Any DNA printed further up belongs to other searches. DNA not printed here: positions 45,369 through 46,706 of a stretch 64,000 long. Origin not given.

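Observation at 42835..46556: Pif1-type helicase paired with an acidic DUF4868/KwaB-like protein beside NYN and VOC genes: a candidate defence-type module of undescribed architecture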

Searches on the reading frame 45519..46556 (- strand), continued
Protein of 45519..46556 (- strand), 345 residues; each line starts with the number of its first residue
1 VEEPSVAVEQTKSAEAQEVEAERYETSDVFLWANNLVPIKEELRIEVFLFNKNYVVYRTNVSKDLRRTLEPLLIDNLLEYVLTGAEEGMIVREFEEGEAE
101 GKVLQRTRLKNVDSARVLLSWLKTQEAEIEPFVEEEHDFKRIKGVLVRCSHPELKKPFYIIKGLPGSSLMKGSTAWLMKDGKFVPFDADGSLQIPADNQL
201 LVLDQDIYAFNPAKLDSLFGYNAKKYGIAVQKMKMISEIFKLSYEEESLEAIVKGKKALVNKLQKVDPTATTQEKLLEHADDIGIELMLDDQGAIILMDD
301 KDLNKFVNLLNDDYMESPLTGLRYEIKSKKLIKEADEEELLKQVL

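Call 13: find_related_loci(query=A1, collection=genome_contigs, flank=10000)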
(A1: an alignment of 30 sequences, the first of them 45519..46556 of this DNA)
Query A1 (345 aa) in genome_contigs; peptide patterns used: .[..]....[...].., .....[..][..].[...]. (x = any residue, [..] = any of these).
600 stretches matched a pattern (row limit reached: there are more); 518 encode a relative of the query (tblastn E <= 1e-3); the best 80 are kept; 80 distinct loci.
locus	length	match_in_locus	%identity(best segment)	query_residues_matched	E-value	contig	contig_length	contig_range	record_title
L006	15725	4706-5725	95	7-345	0e+0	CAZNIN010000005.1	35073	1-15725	MAG TPA_asm: uncultured Candidatus Saccharibacteria bacterium isolate SRP144015_co1_53 genome assembly, contig: NODE_640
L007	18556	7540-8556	90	7-345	0e+0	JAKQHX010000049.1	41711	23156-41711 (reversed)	MAG: bacterium isolate USDE_metabat.59 k141_1351542, whole genome shotgun sequence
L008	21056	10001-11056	85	7-342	0e+0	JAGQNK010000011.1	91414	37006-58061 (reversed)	MAG: Candidatus Saccharibacteria bacterium isolate HKST-UBA66 2008_27362, whole genome shotgun sequence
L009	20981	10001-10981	84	18-344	0e+0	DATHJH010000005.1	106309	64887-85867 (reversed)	MAG TPA_asm: Candidatus Limnocylindria bacterium isolate SMAG_U12547 k141_92661, whole genome shotgun sequence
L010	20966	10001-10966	68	25-345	1e-147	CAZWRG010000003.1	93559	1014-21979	MAG TPA_asm: uncultured Candidatus Saccharibacteria bacterium isolate SRP144015_co1_33 genome assembly, contig: NODE_122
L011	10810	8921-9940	65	1-343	1e-146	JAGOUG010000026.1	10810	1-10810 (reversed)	Candidatus Saccharibacteria bacterium isolate Gw_Eff_bin_463 Gw_Eff_15606_length_10810_cov_3.588880, whole genome shotgu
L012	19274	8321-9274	66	17-336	2e-141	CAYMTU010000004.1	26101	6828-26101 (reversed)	MAG TPA_asm: uncultured Candidatus Saccharibacteria bacterium isolate SRP286056_co2_537 genome assembly, contig: NODE_26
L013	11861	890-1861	63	21-343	5e-141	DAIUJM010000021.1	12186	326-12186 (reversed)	MAG TPA_asm: Candidatus Saccharibacteria bacterium isolate CTOTU2436 NODE_2206_length_12186_cov_8.028110, whole genome s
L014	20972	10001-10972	65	9-333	2e-140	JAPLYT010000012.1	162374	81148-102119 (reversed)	MAG: Candidatus Saccharibacteria bacterium isolate LacPavin_0818_WC45_MAG_44_10 LacPavin_0818_WC45_scaffold_267281, whol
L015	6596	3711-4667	66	25-342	2e-140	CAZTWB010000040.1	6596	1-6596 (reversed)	MAG TPA_asm: uncultured Candidatus Saccharibacteria bacterium isolate SRP257259_co1_179 genome assembly, contig: NODE_19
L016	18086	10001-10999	64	3-333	1e-139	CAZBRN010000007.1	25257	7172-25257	MAG TPA_asm: uncultured Candidatus Saccharibacteria bacterium isolate SRP286056_co2_432 genome assembly, contig: NODE_28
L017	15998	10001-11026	62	3-342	2e-139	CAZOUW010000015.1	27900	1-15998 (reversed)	MAG TPA_asm: uncultured Candidatus Saccharibacteria bacterium isolate SRP133034_co1_52 genome assembly, contig: NODE_161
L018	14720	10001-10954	63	27-343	1e-138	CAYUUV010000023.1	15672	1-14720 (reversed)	MAG TPA_asm: uncultured Candidatus Saccharibacteria bacterium isolate SRP285395_co1_312 genome assembly, contig: NODE_59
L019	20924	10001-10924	64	27-333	7e-136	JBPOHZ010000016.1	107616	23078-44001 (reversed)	MAG: Candidatus Saccharimonadota bacterium isolate MAG_475 c_000000413989, whole genome shotgun sequence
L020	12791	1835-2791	64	25-340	1e-135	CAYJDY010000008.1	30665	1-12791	MAG TPA_asm: uncultured Candidatus Saccharibacteria bacterium isolate ERP123247_co1_97 genome assembly, contig: NODE_865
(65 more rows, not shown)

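Call 14: search_solved_structures(query=A1, max_evalue=1, show_alignments=2)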
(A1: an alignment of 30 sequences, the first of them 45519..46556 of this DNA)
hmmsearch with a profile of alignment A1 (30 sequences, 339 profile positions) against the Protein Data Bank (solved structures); distinct sequences matched with E-value up to 1: 0.

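Call 31: predict_structure(alignment_id=A1)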
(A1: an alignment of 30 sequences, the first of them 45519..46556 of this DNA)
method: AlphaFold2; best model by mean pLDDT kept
length: 345 residues; sequences in the alignment: 30
mean_pLDDT: 68.1   pTM: 0.61
mean pLDDT of the five models: 68.1, 66.5, 60.7, 59.2, 42.3
residues with pLDDT >= 90: 17; 70-90: 170; 50-70: 97; < 50: 61
segments of 3 or more residues with pLDDT < 50: 1-21, 132-136, 167-175, 186-191, 316-318, 334-337, 339-345
pLDDT, mean of each block of 10 residues (from residue 1): 32 32 76 90 81 60 65 82 88 64 82 78 63 51 80 90 58 46 47 64 88 67 72 82 71 72 76 76 73 78 78 57 54 52 47
secondary structure, 60 per line:
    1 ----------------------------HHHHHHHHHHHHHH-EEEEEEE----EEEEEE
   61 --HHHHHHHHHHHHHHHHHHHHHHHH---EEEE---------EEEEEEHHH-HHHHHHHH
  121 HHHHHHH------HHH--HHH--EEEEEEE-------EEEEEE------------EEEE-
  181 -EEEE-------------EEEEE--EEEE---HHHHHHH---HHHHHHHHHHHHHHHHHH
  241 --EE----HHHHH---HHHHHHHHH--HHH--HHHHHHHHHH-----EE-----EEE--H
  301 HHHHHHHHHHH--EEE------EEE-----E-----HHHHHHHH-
elements in order: H29-42 E44-50 E55-60 H63-86 E90-93 E103-108 H113-127 E144-150 E158-163 E176-179 E182-185 E199-203 E206-209 H213-219 H223-240 H249-253 H257-265 H273-282 E295-297 H300-311 E314-316 E323-325 H337-344

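Call 34: fold_search(model_id=the predicted structure, library=pdb)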
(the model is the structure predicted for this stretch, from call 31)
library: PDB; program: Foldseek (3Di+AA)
matches with E <= 10: 211; with E <= 0.001: 6
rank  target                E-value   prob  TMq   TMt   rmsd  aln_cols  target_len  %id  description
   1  9mtn_C                3.1e-10  1.00  0.40  0.45  14.9       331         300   13  Crystal structure of KwaB (released 2025-08-06)
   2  9mtn_B                4.1e-10  1.00  0.36  0.41  15.2       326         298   14  Crystal structure of KwaB (released 2025-08-06)
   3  9mrx_D                4.9e-10  1.00  0.38  0.42  15.6       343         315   14  Cryo-EM structure of KwaA-KwaB complex (released 2025-08-06)
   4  9mtn_A                5.5e-10  1.00  0.39  0.43  15.4       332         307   14  Crystal structure of KwaB (released 2025-08-06)
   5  9nyu_A                7.0e-10  1.00  0.41  0.44  15.4       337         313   14  Crystal structure of KwaB dimer (released 2025-08-06)
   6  9mtn_K                1.5e-09  1.00  0.40  0.45  15.0       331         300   14  Crystal structure of KwaB (released 2025-08-06)
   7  3qkt_B                2.7e-01  0.04  0.10  0.11  17.6       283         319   11  Rad50 ABC-ATPase with adjacent coiled-coil region in complex with AMP-PNP (released 2011-03-30)
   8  9e78_1I               4.5e-01  0.03  0.09  0.07  19.7       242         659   13  48-nm repeat of the Leishmania tarentolae doublet microtubule (released 2025-03-12)
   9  3aux                  6.4e-01  0.03  0.12  0.12  21.2       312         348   13  Crystal structure of Rad50 bound to ADP (released 2011-05-25)
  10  3auy_A                8.6e-01  0.03  0.10  0.10  17.4       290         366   12  Crystal structure of Rad50 bound to ADP (released 2011-05-25)
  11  4ym4_A                9.6e-01  0.05  0.09  0.17  11.9        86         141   12  Truncated Human TIFA in complex with its Thr9 phosphorylated N-terminal peptide 1-15 (released 2015-10-21)
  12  3auy_B                1.1e+00  0.02  0.10  0.10  16.2       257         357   14  Crystal structure of Rad50 bound to ADP (released 2011-05-25)
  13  6rre_F                1.1e+00  0.01  0.10  0.09  24.8       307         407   10  SidD, deAMPylase from Legionella pneumophila (released 2020-10-07)
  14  6l9w_D                1.2e+00  0.04  0.08  0.16  12.2        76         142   18  Crystal structure of mouse TIFA (T9E/C36S mutant) (released 2020-04-01)
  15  9q7y_B                1.2e+00  0.01  0.09  0.06  17.9       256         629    7  Zymogen ADAM17- iRhom1 Cytoplasmic Deletion (365) Complex Bound by the MEDI3622 Fab (released 2026-04-01)
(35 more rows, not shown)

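Call 36: search_solved_structures(query=A1, max_evalue=10, show_alignments=3)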
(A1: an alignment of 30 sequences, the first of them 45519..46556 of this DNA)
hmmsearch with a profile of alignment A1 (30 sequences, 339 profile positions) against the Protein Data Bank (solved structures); distinct sequences matched with E-value up to 10: 0.

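Call 43: search_protein_families(library=padloc, proteins=[L004:2549-3781:+], max_evalue=1)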
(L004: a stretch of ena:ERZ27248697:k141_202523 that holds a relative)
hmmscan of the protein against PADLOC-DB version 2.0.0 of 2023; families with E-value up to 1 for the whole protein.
L004:2549-3781:+ (410 aa): 1 family
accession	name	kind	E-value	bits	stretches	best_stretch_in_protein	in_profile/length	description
PDLC04754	PDC-M64B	-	0.016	13.5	1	142-189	30-79/131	-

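Call 45: find_related_loci(query=A1, collection=viral_contigs, flank=8000)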
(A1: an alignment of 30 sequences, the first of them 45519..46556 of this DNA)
Query A1 (345 aa) in viral_contigs; peptide patterns used: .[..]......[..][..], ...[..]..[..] (x = any residue, [..] = any of these).
237 stretches matched a pattern; 1 encode a relative of the query (tblastn E <= 1e-3); 1 distinct loci.
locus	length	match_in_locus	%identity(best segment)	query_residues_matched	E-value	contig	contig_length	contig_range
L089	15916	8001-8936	50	28-338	2e-107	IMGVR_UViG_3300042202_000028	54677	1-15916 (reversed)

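Call 50: search_dna_similar(query=window:45519-46556:-, collection=plasmids, mode=protein, max_evalue=1, max_rows=15)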
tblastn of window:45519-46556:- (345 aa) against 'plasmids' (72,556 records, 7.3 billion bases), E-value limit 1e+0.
Records with a match: 2; places in all: 2; records where one place covers at least 80% of the query: 0.
Best place of each record, by identity: <60% 2.
By first word of the organism name: Vibrio 2.
By predicted mobility (MOB-suite, as given by PLSDB): conjugative 2.
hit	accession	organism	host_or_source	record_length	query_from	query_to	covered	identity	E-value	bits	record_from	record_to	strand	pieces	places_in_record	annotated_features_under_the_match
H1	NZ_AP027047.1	Vibrio nigripulchritudo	Penaeus vannamei,cell ...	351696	111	158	14%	38.8%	1e-1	42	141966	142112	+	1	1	phosphatidylinositol kinase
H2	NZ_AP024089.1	Vibrio nigripulchritudo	-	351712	111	158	14%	38.8%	1e-1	42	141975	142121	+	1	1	phosphatidylinositol kinase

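Call 57: search_protein_representatives(alignment_id=A1)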
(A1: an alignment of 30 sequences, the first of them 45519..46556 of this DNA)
Query: 30 sequences, 339 profile positions. Proteins with E-value up to 0.001 (for the whole library): 328; up to 1e-10: 138; up to 1e-30: 50. The best 150 are listed.
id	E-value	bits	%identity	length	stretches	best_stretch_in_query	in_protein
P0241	1.9e-161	553.1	-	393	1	12-333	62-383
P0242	4.1e-161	552.0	-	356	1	9-338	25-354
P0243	1.0e-111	389.6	-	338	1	5-332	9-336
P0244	7.2e-108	377.0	-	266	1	70-333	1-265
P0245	1.9e-104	365.7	-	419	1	5-334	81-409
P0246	9.8e-96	337.1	-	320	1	16-327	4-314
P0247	3.1e-88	312.4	-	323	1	14-331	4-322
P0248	2.5e-86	306.2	-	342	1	5-329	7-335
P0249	4.0e-86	305.5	-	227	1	5-211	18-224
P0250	4.9e-79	282.2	-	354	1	12-332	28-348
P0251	1.2e-74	267.7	-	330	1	88-331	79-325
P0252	9.0e-74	264.9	-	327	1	14-333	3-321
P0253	1.3e-72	261.0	-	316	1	18-327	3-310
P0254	1.2e-70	254.6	-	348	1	12-328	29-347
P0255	9.6e-70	251.6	-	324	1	19-329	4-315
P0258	1.1e-60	221.8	-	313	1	19-329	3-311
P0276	1.3e-40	155.9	-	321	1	15-331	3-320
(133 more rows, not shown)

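Call 58: list_cluster_members(proteins=[P0243, P0245, P0246, P0247, P0248, P0250, P0252, P0254, P0258, P0276])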
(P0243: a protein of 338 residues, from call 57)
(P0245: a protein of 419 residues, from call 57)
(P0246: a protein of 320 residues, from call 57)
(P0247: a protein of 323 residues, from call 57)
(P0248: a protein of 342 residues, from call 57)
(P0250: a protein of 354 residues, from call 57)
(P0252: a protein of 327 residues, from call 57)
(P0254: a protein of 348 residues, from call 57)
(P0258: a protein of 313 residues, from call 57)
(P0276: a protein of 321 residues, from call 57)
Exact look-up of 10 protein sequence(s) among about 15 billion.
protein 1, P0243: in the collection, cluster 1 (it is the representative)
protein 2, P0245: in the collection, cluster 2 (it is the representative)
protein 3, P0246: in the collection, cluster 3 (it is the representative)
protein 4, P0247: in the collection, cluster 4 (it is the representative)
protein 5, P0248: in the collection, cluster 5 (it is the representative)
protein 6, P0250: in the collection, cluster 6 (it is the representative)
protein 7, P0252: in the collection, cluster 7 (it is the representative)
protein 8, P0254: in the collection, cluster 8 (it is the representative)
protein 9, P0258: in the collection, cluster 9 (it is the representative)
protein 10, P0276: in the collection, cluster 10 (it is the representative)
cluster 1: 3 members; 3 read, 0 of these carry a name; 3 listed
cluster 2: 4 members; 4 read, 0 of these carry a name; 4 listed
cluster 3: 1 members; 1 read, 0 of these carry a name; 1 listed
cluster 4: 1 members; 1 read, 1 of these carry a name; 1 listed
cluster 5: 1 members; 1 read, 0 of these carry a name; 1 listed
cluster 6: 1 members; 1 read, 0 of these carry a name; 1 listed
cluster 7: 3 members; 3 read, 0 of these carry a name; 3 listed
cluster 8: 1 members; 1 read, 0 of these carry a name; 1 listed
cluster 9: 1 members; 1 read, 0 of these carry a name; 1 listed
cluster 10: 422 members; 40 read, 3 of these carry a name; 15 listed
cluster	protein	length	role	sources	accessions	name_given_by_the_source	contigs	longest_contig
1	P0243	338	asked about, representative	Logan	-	-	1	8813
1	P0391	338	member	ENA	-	-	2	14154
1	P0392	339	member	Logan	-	-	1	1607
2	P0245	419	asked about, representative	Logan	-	-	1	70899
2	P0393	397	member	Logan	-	-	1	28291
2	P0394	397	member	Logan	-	-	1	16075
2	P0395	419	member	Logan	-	-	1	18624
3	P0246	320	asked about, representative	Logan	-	-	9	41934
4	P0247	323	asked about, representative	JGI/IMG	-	hypothetical protein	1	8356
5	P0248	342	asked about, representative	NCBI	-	-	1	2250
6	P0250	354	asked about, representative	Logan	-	-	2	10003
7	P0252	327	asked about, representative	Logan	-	-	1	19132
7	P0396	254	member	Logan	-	-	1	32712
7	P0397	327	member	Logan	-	-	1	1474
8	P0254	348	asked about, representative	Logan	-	-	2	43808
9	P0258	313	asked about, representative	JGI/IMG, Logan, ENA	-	-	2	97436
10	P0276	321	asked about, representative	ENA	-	-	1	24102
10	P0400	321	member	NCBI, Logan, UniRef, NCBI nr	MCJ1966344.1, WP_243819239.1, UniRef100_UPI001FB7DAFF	DUF4868 domain-containing protein [Candidatus Nanosynbacter sp. TM7-087] | Kiwa anti-phage protein KwaB-like domain-containing protein n=1 Tax=Candidatus ... | Kiwa anti-phage protein KwaB-like domain-containing protein [Candidatus Nanosynbacter sp. ...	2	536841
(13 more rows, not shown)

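Call 59: find_encoding_contigs(protein=P0400, flank=8000, max_places=1)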
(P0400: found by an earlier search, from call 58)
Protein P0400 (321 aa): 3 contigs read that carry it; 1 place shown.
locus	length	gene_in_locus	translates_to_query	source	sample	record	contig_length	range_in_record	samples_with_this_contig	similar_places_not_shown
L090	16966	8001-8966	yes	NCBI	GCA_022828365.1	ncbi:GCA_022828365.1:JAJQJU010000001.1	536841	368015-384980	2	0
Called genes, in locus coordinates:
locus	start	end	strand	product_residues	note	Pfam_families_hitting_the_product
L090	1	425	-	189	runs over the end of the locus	-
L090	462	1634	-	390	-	PF05496:RuvB_N, PF01078:Mg_chelatase (faint), PF13191:AAA_16 (faint), PF00004:AAA, PF07728:AAA_5 (faint), PF20720:nSTAND3 (weak), PF16193:AAA_assoc_2, PF12002:MgsA_C, +1 more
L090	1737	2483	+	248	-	PF01145:Band_7, PF13421:Band_7_1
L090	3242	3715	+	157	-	-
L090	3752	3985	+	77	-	-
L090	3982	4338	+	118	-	PF05866:RusA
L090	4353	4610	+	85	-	-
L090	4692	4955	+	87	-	-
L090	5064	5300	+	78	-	-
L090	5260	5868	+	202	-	PF16677:GP3_package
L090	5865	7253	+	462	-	PF03237:Terminase_6N, PF04466:Terminase_3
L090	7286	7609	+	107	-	-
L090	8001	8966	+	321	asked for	PF16162:KwaB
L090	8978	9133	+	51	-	-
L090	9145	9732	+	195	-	-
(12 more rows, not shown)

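Call 60: find_encoding_contigs(protein=P0258, flank=8000, max_places=1)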
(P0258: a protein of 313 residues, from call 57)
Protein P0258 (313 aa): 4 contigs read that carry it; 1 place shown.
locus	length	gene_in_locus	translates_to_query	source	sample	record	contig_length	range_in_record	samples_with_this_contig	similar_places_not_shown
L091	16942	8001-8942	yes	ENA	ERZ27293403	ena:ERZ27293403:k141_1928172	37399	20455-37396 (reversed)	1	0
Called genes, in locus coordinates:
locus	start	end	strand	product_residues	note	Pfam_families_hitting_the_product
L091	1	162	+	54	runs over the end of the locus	?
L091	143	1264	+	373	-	PF13742:tRNA_anti_2, PF01336:tRNA_anti-codon (weak), PF02601:Exonuc_VII_L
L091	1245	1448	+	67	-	PF02609:Exonuc_VII_S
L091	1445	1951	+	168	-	-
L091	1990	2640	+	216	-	-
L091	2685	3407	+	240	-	PF02518:HATPase_c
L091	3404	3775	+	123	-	PF00072:Response_reg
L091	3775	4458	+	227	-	PF11967:RecO_N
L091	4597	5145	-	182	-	-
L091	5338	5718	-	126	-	-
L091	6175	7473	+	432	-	PF00587:tRNA-synt_2b, PF03129:HGTP_anticodon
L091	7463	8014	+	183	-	PF28043:KwaA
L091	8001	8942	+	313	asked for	PF16162:KwaB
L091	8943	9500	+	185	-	PF06821:Ser_hydrolase, PF12697:Abhydrolase_6 (weak)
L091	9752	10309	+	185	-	-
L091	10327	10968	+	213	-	PF03575:Peptidase_S51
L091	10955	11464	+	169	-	PF06414:Zeta_toxin, PF07931:CPT (weak), PF13238:AAA_18 (weak), PF13671:AAA_33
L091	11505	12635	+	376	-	-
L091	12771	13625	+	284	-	-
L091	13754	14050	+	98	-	-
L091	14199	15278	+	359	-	PF16162:KwaB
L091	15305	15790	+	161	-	PF00293:NUDIX, PF14815:NUDIX_4 (weak)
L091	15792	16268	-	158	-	-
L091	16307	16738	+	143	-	PF00075:RNase_H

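Call 62: find_encoding_contigs(protein=P0246, flank=8000, max_places=2)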
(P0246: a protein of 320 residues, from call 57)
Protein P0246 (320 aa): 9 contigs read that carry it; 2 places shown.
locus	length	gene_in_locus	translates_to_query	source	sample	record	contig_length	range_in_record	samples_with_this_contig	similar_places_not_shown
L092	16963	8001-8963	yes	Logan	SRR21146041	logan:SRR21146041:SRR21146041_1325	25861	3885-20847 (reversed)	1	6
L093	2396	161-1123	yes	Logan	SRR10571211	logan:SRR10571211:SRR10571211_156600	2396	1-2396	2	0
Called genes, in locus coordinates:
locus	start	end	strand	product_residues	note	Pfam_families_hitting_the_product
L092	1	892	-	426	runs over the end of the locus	-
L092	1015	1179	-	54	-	-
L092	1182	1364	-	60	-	-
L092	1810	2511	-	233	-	-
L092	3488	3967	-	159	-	PF04480:DUF559, PF18741:MTES_1575 (weak)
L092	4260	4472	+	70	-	-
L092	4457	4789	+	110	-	-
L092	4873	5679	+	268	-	-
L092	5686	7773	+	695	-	PF12705:PDDEXK_1, PF17854:FtsK_alpha, PF01580:FtsK_SpoIIIE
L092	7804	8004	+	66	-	-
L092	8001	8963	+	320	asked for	PF16162:KwaB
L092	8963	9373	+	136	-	-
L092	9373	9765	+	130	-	-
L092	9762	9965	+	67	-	-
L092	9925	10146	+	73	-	-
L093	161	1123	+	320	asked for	PF16162:KwaB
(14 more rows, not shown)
